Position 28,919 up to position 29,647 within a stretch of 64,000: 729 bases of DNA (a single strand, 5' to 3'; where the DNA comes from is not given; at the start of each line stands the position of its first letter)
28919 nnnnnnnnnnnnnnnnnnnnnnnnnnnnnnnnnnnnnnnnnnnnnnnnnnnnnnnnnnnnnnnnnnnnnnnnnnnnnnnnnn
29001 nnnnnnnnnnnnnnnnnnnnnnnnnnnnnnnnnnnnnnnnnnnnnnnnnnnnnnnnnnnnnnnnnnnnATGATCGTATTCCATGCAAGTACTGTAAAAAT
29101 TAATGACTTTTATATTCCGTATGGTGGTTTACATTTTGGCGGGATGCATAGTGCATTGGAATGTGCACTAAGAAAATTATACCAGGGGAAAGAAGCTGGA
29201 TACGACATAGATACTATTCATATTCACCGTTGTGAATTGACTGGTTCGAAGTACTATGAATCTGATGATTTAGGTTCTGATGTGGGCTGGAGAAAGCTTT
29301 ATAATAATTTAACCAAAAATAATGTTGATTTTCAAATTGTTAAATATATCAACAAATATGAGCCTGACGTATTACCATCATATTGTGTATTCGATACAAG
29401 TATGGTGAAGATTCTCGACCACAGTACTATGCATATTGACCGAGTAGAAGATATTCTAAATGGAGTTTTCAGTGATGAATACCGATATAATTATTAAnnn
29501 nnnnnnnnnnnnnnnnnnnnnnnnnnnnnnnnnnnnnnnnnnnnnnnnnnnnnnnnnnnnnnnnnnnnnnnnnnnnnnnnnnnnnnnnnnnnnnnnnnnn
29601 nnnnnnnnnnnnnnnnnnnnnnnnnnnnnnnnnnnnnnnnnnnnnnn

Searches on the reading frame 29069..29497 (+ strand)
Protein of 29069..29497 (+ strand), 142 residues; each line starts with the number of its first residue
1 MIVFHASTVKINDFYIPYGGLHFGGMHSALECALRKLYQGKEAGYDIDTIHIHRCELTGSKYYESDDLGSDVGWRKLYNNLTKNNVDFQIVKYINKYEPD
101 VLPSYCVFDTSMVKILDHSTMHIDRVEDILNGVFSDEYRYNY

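Call 4: search_protein_families(library=pfam, proteins=[window:29069-29497:+], max_evalue=1)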
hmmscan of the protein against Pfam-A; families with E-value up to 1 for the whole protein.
window:29069-29497:+ (142 aa): 1 family
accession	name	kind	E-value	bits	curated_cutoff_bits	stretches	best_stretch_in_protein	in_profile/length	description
PF17535.7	DUF5454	-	0.044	13.6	25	1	69-112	22-65/221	Family of unknown function (DUF5454)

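Call 5: search_protein_families(library=phrogs, proteins=[window:29069-29497:+], max_evalue=0.1)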
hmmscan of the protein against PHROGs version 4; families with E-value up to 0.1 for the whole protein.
window:29069-29497:+ (142 aa): 1 family
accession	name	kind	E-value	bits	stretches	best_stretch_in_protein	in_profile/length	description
phrog_11632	-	unknown function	3.8e-67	225.4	1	1-140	1-137/137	-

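Call 42: search_dna_similar(query=window:29069-29497:+, collection=phages, mode=protein, max_evalue=0.001, max_rows=60, rows=spread)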
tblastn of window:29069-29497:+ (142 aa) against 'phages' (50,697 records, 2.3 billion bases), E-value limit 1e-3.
Records with a match: 74; places in all: 74; records where one place covers at least 80% of the query: 69.
Best place of each record, by identity: >=99% 2; 60-80% 16; <60% 56.
By first word of the organism name: Escherichia 33; Klebsiella 10; Erwinia 8; Salmonella 7; Vibrio 5; Yersinia 4; Cronobacter 2; Serratia 2; Pectobacterium 2; Xanthomonas 1.
By host as written in the record: Escherichia coli 10; - 6; Klebsiella pneumoniae 5; Erwinia amylovora 3; Erwinia amylovora SNUABM_01 3; Escherichia coli O157:H7 3; Salmonella enterica subsp. enterica serovar Typhimurium 3; Cronobacter sakazakii 2; and 30 more.
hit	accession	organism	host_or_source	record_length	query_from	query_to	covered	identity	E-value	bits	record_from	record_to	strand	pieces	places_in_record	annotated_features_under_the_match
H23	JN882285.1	Cronobacter phage vB_CsaM_GAP32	Cronobacter sakazakii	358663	1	142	100%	100.0%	7e-92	295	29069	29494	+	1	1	hypothetical protein (x3)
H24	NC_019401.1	Cronobacter phage vB_CsaM_GAP32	Cronobacter sakazakii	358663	1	142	100%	100.0%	7e-92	295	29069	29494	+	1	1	hypothetical protein (x3)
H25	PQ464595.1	Erwinia phage Kaldavass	Erwinia aphidicola W09_2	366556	1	137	96%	67.9%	5e-58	199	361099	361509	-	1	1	hypothetical protein (x3)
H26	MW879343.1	Erwinia phage pEa_SNUABM_44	Erwinia amylovora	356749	1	142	100%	64.1%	3e-60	205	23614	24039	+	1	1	hypothetical protein (x3)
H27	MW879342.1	Erwinia phage pEa_SNUABM_19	Erwinia amylovora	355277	1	142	100%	64.1%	4e-60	204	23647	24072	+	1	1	hypothetical protein (x3)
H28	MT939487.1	Erwinia phage pEa_SNUABM_47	Erwinia amylovora SNUABM_01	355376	1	142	100%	64.1%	4e-60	204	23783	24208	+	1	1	hypothetical protein (x3)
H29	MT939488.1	Erwinia phage pEa_SNUABM_50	Erwinia amylovora SNUABM_01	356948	1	142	100%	64.1%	4e-60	204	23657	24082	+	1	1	hypothetical protein (x3)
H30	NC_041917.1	Serratia phage BF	Serratia marcescens UCC2017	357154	1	142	100%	64.1%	4e-60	204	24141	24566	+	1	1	hypothetical protein (x3)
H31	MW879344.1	Erwinia phage pEa_SNUABM_49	Erwinia amylovora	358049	1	142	100%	64.1%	4e-60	204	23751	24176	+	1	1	hypothetical protein (x3)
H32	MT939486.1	Erwinia phage pEa_SNUABM_12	Erwinia amylovora SNUABM_01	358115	1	142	100%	64.1%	4e-60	204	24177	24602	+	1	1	hypothetical protein (x3)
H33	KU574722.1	Pectobacterium phage vB_PcaM_CBB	Pectobacterium carotovorum subsp. ...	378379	1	142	100%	63.4%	7e-56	192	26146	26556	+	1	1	hypothetical protein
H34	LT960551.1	Yersinia phage fHe-Yen9-04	-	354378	1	142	100%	61.3%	1e-58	200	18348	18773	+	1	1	g035: hypothetical protein | g036: hypothetical protein | g034: hypothetical protein | g035: ribosome_binding_site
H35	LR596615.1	Yersinia phage fHe-Yen9-04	-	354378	1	142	100%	61.3%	1e-58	200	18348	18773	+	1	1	g035: hypothetical protein | g036: hypothetical protein | g034: hypothetical protein | g035: ribosome_binding_site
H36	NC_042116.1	Yersinia phage fHe-Yen9-04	-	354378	1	142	100%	61.3%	1e-58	200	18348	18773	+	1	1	g035: hypothetical protein | g036: hypothetical protein | g034: hypothetical protein | g035: ribosome_binding_site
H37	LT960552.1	Yersinia phage fHe-Yen9-03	-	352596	1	142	100%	60.6%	5e-58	199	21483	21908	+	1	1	g042: hypothetical protein | g043: hypothetical protein | g041: hypothetical protein | g042: ribosome_binding_site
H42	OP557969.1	Escherichia phage ph0011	Escherichia coli CEFAR CCCD-E003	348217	1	139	98%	47.5%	3e-30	119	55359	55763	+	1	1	putative ADP-ribosyl transferase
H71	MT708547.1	Klebsiella phage Muenster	Klebsiella pneumoniae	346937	1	131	92%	46.6%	9e-31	120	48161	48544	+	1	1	putative ADP-ribosyl transferase | hypothetical protein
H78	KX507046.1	Vibrio phage S4-7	Vibrio anguillarum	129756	1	117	82%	36.8%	1e-12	69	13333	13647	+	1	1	hypothetical protein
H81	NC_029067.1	Vibrio phage eugene 12A10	Vibrio sp. 12A10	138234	3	114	79%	36.6%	1e-9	61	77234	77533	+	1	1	hypothetical protein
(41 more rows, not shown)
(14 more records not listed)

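Call 43: get_annotated_region(hit=H71, flank=7000)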
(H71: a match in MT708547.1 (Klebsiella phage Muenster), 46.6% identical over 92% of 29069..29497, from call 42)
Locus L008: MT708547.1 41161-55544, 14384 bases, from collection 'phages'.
description: Klebsiella phage Muenster, complete genome.
organism: Klebsiella phage Muenster (NCBI taxid 2767572)
taxonomy: Viruses; Duplodnaviria; Heunggongvirae; Uroviricota; Caudoviricetes; Alcyoneusvirus
host: Klebsiella pneumoniae; source: wastewater; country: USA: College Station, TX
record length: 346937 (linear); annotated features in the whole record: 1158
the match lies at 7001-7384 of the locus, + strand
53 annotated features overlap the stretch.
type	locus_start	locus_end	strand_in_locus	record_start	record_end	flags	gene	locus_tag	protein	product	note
CDS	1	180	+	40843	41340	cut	-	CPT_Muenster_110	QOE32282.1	hypothetical protein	-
regulatory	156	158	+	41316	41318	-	-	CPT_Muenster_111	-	ribosome_binding_site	-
CDS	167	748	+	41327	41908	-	-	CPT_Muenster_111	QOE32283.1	hypothetical protein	-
regulatory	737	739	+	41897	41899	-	-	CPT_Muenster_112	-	ribosome_binding_site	-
CDS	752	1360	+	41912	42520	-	-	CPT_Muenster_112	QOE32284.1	hypothetical protein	-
regulatory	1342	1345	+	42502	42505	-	-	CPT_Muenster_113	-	ribosome_binding_site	-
CDS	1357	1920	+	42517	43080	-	-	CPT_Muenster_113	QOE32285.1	hypothetical protein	-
regulatory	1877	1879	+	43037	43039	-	-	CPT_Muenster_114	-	ribosome_binding_site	-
CDS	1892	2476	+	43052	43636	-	-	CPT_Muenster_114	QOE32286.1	hypothetical protein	-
CDS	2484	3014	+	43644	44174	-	-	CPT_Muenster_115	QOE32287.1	hypothetical protein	no rbs but called by glimmer AND close to upstream gene 3 prime end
regulatory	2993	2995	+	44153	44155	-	-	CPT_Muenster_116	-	ribosome_binding_site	-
CDS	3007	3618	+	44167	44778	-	-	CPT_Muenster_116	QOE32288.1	hypothetical protein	-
CDS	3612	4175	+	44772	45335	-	-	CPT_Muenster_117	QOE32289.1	hypothetical protein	no rbs but called by metagene and glimmer AND close to upstream gene 3 prime end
regulatory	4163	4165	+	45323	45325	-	-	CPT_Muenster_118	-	ribosome_binding_site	-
CDS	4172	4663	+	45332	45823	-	-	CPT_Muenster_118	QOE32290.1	hypothetical protein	-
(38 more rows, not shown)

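Call 44: get_annotated_region(hit=H42, flank=7000)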
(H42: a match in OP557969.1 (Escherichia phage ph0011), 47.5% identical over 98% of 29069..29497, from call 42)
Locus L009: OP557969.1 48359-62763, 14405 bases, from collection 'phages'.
description: Escherichia phage ph0011, complete genome.
organism: Escherichia phage ph0011 (NCBI taxid 2995639)
taxonomy: Viruses; Duplodnaviria; Heunggongvirae; Uroviricota; Caudoviricetes; Asteriusvirus
host: Escherichia coli CEFAR CCCD-E003; source: veterinary hospital effluent; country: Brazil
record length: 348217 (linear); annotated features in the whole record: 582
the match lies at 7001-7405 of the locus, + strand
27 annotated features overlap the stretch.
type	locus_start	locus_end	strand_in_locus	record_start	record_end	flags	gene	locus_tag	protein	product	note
CDS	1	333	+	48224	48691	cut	-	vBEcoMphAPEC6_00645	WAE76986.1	hypothetical protein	-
CDS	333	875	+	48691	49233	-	-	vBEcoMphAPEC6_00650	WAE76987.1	hypothetical protein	-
CDS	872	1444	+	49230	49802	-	-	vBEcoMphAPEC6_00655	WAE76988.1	hypothetical protein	-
CDS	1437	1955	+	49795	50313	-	-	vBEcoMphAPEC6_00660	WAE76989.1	hypothetical protein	-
CDS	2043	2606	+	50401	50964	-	-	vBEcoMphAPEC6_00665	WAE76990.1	hypothetical protein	-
CDS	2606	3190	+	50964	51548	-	-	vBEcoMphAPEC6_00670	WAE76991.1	hypothetical protein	-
CDS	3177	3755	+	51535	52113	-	-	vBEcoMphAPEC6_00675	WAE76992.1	hypothetical protein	-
CDS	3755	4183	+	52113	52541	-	-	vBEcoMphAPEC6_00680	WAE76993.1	hypothetical protein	-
CDS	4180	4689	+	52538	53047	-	-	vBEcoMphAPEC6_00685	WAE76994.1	hypothetical protein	-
CDS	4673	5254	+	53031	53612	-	-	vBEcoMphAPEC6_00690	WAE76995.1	hypothetical protein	-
CDS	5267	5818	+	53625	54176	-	-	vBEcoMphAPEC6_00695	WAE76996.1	hypothetical protein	-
CDS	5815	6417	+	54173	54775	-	-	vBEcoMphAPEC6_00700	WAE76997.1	hypothetical protein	-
CDS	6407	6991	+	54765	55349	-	-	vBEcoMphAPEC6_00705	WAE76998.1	hypothetical protein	-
CDS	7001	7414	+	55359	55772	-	-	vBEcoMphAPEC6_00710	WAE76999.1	putative ADP-ribosyl transferase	-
CDS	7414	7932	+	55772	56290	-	-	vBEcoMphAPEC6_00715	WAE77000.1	hypothetical protein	-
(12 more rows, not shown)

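Call 51: search_solved_structures(query=A4, max_evalue=10, show_alignments=2)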
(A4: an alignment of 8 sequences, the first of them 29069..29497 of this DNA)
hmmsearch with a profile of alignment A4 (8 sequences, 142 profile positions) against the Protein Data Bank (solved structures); distinct sequences matched with E-value up to 10: 0.

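Call 52: search_protein_families(library=pfam, alignment_id=A4, max_evalue=1)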
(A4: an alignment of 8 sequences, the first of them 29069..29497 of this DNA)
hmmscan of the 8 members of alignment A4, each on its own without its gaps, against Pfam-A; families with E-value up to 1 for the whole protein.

A. member 1, window:29069-29497:+ (142 aa): 1 family
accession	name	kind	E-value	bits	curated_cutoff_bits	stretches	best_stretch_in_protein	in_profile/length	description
PF17535.7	DUF5454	-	0.044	13.6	25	1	69-112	22-65/221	Family of unknown function (DUF5454)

B. families by the number of members that match (of 8 scanned): 3 families
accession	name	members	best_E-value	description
PF17535.7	DUF5454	1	0.044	Family of unknown function (DUF5454)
PF02375.23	JmjN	1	0.14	jmjN domain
PF09236.15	AHSP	1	0.14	Alpha-haemoglobin stabilising protein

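Call 65: get_annotated_region(hit=H78, flank=5000)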
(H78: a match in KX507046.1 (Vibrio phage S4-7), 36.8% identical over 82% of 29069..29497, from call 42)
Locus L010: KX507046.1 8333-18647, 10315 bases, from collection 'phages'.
description: Vibrio phage S4-7, complete genome.
organism: Vibrio phage S4-7 (NCBI taxid 1873905)
taxonomy: Viruses; Duplodnaviria; Heunggongvirae; Uroviricota; Caudoviricetes
host: Vibrio anguillarum; source: -; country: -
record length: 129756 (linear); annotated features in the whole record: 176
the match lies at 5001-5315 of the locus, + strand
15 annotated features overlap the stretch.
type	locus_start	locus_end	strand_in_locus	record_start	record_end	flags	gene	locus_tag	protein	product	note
CDS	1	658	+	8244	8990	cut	-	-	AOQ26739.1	DNA methylase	-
CDS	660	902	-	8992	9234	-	-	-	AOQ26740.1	hypothetical protein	-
CDS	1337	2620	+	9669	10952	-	-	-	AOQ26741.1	hypothetical protein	-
CDS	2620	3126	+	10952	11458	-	-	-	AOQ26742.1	hypothetical protein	-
CDS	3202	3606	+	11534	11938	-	-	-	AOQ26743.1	hypothetical protein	-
CDS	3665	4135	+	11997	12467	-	-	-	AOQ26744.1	nicotinamide phosphoribosyl transferase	-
CDS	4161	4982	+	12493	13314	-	-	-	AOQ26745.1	resolvase domain-containing protein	resolvase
CDS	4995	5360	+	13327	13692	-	-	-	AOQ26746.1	hypothetical protein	-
CDS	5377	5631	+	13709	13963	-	-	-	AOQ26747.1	hypothetical protein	-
CDS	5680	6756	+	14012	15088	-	-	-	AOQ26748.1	hypothetical protein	-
CDS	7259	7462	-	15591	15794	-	-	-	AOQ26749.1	hypothetical protein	-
CDS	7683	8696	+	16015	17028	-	-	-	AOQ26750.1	UV damage repair endonuclease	-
CDS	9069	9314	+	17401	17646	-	-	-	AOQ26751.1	hypothetical protein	-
CDS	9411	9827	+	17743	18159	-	-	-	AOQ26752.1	hypothetical protein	-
CDS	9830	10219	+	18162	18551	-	-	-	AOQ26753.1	hypothetical protein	-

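Call 66: get_annotated_region(hit=H81, flank=5000)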
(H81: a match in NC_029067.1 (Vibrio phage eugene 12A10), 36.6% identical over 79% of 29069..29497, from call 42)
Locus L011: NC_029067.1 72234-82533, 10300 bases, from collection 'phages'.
description: Vibrio phage eugene 12A10 genomic sequence.
organism: Vibrio phage eugene 12A10 (NCBI taxid 573172)
taxonomy: Viruses; Duplodnaviria; Heunggongvirae; Uroviricota; Caudoviricetes
host: Vibrio sp. 12A10; source: Atlantic: Ipswich Bay; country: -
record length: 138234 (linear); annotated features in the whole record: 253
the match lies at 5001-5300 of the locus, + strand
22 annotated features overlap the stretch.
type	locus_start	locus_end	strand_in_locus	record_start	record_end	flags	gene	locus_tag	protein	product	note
CDS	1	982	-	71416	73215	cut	-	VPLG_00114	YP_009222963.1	primase/helicase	-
CDS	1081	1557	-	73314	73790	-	-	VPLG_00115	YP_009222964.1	Rnase H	-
CDS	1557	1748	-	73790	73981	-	-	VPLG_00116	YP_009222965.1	hypothetical protein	-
CDS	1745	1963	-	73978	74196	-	-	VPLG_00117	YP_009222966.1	hypothetical protein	-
CDS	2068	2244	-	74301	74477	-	-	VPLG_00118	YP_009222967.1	hypothetical protein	-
CDS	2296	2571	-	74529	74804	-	-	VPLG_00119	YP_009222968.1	hypothetical protein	-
CDS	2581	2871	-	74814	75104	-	-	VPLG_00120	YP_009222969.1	hypothetical protein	-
CDS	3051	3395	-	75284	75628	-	-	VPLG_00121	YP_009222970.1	hypothetical protein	-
CDS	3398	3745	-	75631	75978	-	-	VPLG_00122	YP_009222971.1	hypothetical protein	-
CDS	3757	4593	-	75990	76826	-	-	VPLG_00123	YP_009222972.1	HNH endonuclease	-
CDS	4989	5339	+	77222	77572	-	-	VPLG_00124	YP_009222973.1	hypothetical protein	-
CDS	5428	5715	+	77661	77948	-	-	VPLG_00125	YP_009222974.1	hypothetical protein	-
CDS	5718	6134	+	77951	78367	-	-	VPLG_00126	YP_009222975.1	hypothetical protein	-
CDS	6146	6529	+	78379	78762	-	-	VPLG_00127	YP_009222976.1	hypothetical protein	-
CDS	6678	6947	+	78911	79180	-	-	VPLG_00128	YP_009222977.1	hypothetical protein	-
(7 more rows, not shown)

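Call 67: search_protein_families(library=ncbifam, proteins=[window:29069-29497:+], max_evalue=1)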
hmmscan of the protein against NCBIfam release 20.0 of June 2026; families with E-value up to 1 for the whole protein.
window:29069-29497:+ (142 aa): 0 families

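Call 75: search_protein_families(library=phrogs, proteins=[L008:4651-5244:+, L008:5908-6423:+, L009:5267-5818:+, L009:4673-5254:+], max_evalue=0.001)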
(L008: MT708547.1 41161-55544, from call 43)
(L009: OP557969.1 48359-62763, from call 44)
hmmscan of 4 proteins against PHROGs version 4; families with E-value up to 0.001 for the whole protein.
L008:4651-5244:+ (197 aa): 0 families

L008:5908-6423:+ (171 aa): 2 families
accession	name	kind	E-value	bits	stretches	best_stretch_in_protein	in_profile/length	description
phrog_22368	-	unknown function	8.1e-05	23.9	1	83-141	93-149/170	-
phrog_12674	-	unknown function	0.00033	22.1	1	64-128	77-144/160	-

L009:5267-5818:+ (183 aa): 1 family
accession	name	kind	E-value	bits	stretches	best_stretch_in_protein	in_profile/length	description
phrog_29816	-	unknown function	1.8e-101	339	1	1-183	1-183/183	-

L009:4673-5254:+ (193 aa): 1 family
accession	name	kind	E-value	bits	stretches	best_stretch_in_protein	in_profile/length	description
phrog_34636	-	unknown function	2.9e-110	367.2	1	1-193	1-193/193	-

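Call 81: find_homologous_proteins(query=A4, max_evalue=0.001)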
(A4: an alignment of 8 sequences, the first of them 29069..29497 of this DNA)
Query A4 (8 sequences) (142 aa, profile of the alignment): 81 proteins with E <= 0.001 among 462 candidates.
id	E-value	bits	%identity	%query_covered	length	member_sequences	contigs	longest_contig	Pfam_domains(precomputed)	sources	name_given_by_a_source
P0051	1.6e-72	260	100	100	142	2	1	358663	-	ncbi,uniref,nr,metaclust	ncbi:hypothetical protein GAP32_055 [Cronobacter phage vB_CsaM_GAP32]|uniref:Uncharacterized protein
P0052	3.0e-72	259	61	100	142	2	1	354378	-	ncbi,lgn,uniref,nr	ncbi:hypothetical protein [Yersinia phage fHe-Yen9-04]|uniref:Uncharacterized protein n=1 Tax=Yersin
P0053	4.6e-72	259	64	100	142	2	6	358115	-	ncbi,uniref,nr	ncbi:hypothetical protein pEaSNUABM50_00048 [Erwinia phage pEa_SNUABM_50]|uniref:Uncharacterized pro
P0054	1.2e-69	251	68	100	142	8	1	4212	-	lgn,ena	-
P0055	2.1e-69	250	66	96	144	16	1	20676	-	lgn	-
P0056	2.9e-68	246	82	99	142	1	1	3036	-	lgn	-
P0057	7.7e-68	245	77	99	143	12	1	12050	-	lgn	-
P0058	1.0e-62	228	62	100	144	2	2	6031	-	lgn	-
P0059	2.0e-62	227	67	99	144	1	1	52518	-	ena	-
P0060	3.4e-62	227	65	99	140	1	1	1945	-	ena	-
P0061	1.2e-61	225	61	100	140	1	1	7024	-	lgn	-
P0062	4.3e-61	223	60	99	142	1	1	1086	-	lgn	-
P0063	6.7e-60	219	62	100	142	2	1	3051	-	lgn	-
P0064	6.8e-60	219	59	96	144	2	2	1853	-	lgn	-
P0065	3.4e-59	217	47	92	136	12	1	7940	-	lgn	-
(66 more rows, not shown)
